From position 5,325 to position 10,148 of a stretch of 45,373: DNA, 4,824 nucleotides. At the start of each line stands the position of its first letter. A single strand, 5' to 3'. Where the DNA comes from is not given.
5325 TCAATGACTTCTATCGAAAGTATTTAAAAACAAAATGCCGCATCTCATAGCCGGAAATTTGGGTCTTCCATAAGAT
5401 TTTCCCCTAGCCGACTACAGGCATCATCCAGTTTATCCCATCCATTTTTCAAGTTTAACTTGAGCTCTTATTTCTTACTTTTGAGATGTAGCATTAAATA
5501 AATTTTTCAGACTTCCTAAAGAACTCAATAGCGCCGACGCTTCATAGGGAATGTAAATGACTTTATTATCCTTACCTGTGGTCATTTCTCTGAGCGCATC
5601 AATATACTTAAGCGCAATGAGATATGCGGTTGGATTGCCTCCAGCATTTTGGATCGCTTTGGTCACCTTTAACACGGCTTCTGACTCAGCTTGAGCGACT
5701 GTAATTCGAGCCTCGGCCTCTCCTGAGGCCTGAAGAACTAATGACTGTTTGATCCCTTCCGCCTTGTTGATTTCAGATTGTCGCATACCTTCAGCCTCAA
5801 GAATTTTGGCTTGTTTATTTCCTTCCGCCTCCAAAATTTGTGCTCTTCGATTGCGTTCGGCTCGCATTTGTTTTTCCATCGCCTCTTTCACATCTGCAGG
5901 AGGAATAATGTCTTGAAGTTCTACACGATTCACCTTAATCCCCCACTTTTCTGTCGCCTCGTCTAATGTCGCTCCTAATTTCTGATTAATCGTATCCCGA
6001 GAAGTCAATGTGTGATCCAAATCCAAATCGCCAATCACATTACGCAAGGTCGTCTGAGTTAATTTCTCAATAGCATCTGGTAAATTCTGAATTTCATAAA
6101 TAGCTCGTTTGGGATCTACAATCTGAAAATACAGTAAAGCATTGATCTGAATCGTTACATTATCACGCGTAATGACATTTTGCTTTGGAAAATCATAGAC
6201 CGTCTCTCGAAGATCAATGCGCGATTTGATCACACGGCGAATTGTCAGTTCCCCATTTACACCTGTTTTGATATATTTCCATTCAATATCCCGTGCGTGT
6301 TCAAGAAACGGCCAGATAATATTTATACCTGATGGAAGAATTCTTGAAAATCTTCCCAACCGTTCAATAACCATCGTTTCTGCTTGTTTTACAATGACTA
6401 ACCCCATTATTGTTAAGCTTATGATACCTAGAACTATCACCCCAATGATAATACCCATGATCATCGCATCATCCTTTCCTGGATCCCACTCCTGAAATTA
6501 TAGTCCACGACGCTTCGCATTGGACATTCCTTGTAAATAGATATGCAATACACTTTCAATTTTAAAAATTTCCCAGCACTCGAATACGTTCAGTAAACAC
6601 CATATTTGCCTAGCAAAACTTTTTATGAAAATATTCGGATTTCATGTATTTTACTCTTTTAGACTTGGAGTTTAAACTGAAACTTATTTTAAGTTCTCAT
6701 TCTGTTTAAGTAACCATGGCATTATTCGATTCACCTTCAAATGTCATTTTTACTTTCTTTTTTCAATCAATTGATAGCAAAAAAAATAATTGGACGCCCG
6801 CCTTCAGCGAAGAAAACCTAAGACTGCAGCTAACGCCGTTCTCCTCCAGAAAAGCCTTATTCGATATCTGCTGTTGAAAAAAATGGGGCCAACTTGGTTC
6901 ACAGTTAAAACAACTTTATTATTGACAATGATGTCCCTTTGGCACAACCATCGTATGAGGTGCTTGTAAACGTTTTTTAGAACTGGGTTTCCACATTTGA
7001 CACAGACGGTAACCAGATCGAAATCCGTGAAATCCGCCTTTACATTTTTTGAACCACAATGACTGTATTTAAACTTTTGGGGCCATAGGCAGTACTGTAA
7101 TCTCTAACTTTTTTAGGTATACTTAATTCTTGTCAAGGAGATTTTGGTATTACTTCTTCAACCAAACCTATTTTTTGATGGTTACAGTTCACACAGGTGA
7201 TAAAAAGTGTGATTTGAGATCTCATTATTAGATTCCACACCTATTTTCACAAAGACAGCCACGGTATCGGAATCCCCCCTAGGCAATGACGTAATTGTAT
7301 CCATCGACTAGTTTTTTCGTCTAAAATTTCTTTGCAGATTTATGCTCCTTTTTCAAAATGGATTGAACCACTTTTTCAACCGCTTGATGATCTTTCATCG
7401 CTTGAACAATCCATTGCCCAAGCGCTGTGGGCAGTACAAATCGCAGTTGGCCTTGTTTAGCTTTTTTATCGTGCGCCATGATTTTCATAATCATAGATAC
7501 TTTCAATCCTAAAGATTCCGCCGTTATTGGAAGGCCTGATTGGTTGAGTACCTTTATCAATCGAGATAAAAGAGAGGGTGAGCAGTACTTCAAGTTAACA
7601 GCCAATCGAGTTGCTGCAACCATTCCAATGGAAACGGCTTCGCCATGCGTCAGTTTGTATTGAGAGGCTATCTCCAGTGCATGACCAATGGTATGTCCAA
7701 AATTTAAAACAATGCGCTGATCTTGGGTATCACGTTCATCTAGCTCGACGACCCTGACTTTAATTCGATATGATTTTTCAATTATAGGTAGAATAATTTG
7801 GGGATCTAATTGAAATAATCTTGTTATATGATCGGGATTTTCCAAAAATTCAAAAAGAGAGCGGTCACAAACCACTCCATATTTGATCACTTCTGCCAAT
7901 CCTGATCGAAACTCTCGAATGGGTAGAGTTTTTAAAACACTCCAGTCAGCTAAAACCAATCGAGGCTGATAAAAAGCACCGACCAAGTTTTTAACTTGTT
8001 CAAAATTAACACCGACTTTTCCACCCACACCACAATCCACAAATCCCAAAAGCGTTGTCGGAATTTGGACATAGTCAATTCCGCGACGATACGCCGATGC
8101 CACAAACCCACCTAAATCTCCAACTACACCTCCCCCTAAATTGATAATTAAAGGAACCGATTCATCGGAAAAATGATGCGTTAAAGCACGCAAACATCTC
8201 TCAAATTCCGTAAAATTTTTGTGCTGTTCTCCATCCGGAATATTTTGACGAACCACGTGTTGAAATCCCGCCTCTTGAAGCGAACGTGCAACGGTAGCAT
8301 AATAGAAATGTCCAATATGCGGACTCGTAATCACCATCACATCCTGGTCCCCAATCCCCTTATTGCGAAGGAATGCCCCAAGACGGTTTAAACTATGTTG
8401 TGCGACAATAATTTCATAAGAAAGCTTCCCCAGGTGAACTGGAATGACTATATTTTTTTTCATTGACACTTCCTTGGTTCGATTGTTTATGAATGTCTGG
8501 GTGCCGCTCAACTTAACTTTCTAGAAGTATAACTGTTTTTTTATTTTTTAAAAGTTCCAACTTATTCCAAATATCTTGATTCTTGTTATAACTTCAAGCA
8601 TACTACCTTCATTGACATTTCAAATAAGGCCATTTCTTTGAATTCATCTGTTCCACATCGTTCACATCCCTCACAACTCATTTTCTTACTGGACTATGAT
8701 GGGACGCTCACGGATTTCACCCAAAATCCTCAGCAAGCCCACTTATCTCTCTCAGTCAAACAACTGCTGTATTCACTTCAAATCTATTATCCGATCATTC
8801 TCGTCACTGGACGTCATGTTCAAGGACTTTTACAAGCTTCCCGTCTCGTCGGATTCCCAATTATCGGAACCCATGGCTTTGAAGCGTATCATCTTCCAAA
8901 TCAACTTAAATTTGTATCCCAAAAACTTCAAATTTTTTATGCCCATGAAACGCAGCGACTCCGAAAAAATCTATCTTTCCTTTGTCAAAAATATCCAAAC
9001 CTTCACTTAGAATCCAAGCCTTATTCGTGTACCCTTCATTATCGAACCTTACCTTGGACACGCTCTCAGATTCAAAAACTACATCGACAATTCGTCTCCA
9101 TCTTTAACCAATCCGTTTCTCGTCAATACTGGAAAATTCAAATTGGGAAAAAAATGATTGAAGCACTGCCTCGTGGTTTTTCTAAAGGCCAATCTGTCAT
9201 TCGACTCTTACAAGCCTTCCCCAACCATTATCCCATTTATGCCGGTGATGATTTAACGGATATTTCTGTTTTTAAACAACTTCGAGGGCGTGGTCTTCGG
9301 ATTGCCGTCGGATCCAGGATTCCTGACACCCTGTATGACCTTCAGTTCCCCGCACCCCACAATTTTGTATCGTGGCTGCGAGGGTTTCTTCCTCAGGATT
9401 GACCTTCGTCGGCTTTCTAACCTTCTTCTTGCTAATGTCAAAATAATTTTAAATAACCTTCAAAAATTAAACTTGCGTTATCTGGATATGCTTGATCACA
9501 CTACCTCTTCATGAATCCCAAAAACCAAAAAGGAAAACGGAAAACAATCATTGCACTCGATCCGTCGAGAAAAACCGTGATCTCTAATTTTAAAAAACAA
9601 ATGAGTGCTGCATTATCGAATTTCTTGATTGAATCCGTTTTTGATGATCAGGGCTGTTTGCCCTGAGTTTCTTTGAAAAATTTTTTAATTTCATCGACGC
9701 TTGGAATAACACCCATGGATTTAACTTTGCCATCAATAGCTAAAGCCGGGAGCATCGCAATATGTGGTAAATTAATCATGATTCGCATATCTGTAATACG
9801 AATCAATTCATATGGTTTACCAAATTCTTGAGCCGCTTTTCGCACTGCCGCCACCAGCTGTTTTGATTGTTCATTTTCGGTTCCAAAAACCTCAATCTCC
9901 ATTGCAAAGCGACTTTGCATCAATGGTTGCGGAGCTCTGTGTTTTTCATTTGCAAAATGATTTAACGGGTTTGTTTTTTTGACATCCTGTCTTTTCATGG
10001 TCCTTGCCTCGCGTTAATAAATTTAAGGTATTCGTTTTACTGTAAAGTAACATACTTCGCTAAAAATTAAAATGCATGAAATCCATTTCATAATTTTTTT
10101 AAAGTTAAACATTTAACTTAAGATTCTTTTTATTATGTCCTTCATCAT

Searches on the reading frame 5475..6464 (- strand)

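Call 8: search_protein_families(library=pfam, proteins=[window:5475-6464:-], max_evalue=0.001)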
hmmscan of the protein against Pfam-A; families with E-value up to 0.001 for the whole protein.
window:5475-6464:- (329 aa): 2 families
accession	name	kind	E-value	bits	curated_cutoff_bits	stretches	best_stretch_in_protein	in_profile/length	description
PF01145.31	Band_7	-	3.6e-40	138.3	23.6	1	24-216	2-175/176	SPFH domain / Band 7 family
PF16200.10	Band_7_C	-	0.00068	20.1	29.1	0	266-327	2-62/63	C-terminal region of band_7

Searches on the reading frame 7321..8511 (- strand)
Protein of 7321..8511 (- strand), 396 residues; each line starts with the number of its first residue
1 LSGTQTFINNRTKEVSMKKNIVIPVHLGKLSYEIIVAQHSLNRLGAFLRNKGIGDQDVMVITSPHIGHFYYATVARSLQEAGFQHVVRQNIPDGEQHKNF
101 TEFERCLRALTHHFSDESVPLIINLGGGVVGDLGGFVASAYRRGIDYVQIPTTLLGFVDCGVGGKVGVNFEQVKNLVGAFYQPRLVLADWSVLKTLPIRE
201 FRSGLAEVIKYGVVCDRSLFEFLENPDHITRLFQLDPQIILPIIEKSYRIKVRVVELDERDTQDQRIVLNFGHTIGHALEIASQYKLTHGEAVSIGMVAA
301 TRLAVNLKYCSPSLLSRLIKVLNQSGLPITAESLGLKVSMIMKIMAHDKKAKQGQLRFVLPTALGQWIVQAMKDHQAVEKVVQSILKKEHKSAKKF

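Call 8: search_protein_families(library=pfam, proteins=[window:7321-8511:-], max_evalue=0.001)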
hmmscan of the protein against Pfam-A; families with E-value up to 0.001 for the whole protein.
window:7321-8511:- (396 aa): 4 families
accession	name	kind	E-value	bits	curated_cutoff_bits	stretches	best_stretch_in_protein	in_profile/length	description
PF24621.2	DHQS_C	-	1.4e-42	145.4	27.6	1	204-351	1-144/144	3-dehydroquinate synthase C-terminal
PF01761.26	DHQ_synthase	-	6.3e-41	139.1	24.2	1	90-202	3-114/115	3-dehydroquinate synthase N-terminal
PF13685.12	Fe-ADH_2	-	3.6e-08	34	28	1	37-154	3-108/149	Iron-containing alcohol dehydrogenase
PF00465.25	Fe-ADH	-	3.6e-06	27.1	31.3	1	33-153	3-130/168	Iron-containing alcohol dehydrogenase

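Call 30: find_homologous_proteins(query=window:7321-8511:-, max_evalue=1e-30)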
Query window:7321-8511:- (396 aa): 7999 proteins with E <= 1e-30 among 8000 candidates; the best 120 are listed.
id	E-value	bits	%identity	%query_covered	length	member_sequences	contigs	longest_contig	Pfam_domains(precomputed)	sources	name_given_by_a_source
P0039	4.8e-250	847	100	96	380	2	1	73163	PF13685.13,PF24621.3,PF00465.26,PF01761.27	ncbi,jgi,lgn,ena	jgi:3-dehydroquinate synthase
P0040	1.6e-124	434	54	92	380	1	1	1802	PF13685.13,PF24621.3,PF01761.27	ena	-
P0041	3.4e-121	423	52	97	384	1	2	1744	PF13685.13,PF24621.3,PF01761.27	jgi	-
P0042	3.7e-121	423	51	92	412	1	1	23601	PF13685.13,PF24621.3,PF01761.27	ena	-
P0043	7.2e-121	422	54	92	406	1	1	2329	PF13685.13,PF24621.3,PF01761.27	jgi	-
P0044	7.4e-121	422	54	92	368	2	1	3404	PF13685.13,PF24621.3,PF00465.26,PF01761.27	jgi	jgi:3-dehydroquinate synthase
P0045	1.0e-120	421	54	90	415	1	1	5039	PF13685.13,PF24621.3,PF01761.27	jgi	jgi:3-dehydroquinate synthase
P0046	1.0e-120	421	52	92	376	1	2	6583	PF13685.13,PF24621.3,PF01761.27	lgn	-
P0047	4.0e-119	416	55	88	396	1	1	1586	PF13685.13,PF24621.3,PF01761.27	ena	-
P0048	1.6e-118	414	53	92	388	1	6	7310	PF24621.3,PF01761.27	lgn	-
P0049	1.3e-116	408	53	92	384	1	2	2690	PF24621.3,PF01761.27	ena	-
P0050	1.8e-116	407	49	97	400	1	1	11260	PF13685.13,PF24621.3,PF01761.27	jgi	jgi:3-dehydroquinate synthase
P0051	4.4e-116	406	52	92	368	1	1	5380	PF13685.13,PF24621.3,PF01761.27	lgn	-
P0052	1.4e-115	405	54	92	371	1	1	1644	PF13685.13,PF24621.3,PF01761.27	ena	-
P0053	1.5e-115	404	51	94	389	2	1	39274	PF24621.3,PF01761.27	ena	-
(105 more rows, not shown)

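Call 31: list_cluster_members(proteins=[P0039, P0007, P0008])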
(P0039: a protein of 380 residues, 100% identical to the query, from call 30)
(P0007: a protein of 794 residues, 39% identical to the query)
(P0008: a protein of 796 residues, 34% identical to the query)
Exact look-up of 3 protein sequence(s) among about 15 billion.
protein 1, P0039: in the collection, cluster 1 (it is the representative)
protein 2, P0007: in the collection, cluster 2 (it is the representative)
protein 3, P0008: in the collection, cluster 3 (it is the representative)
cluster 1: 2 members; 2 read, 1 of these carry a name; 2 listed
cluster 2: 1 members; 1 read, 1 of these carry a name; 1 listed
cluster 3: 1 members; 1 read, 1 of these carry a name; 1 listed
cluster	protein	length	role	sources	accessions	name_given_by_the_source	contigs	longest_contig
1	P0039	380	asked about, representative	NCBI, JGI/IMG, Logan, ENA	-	3-dehydroquinate synthase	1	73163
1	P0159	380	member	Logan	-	-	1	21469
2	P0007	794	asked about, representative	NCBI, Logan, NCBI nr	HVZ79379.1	MAG TPA: hypothetical protein VHE12_01110 [bacterium] | hypothetical protein [bacterium]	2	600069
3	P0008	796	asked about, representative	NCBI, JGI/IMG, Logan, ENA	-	hypothetical protein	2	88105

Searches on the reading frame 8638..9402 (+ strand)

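Call 8: search_protein_families(library=pfam, proteins=[window:8638-9402:+], max_evalue=0.001)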
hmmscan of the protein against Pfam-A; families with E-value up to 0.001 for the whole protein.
window:8638-9402:+ (254 aa): 2 families
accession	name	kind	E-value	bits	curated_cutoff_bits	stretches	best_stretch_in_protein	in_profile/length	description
PF02358.22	Trehalose_PPase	-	9.1e-23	81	27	1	17-218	1-206/235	Trehalose-phosphatase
PF08282.18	Hydrolase_3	-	2.1e-05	24.8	20.9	0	142-226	151-230/255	haloacid dehalogenase-like hydrolase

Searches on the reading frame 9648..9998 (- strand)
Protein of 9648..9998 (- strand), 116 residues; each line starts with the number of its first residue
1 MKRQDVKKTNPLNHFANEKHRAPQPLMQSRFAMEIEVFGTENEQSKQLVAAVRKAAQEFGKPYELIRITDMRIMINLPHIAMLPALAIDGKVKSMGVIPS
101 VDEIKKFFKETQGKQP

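Call 84: search_protein_families(library=pfam, proteins=[window:9648-9998:-], max_evalue=1)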
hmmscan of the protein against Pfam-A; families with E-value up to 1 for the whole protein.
window:9648-9998:- (116 aa): 1 family
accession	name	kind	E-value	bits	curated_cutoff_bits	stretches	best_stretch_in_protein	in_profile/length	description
PF13192.12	Thioredoxin_3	-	2.3e-13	50.4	24.8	1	33-108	1-75/76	Thioredoxin domain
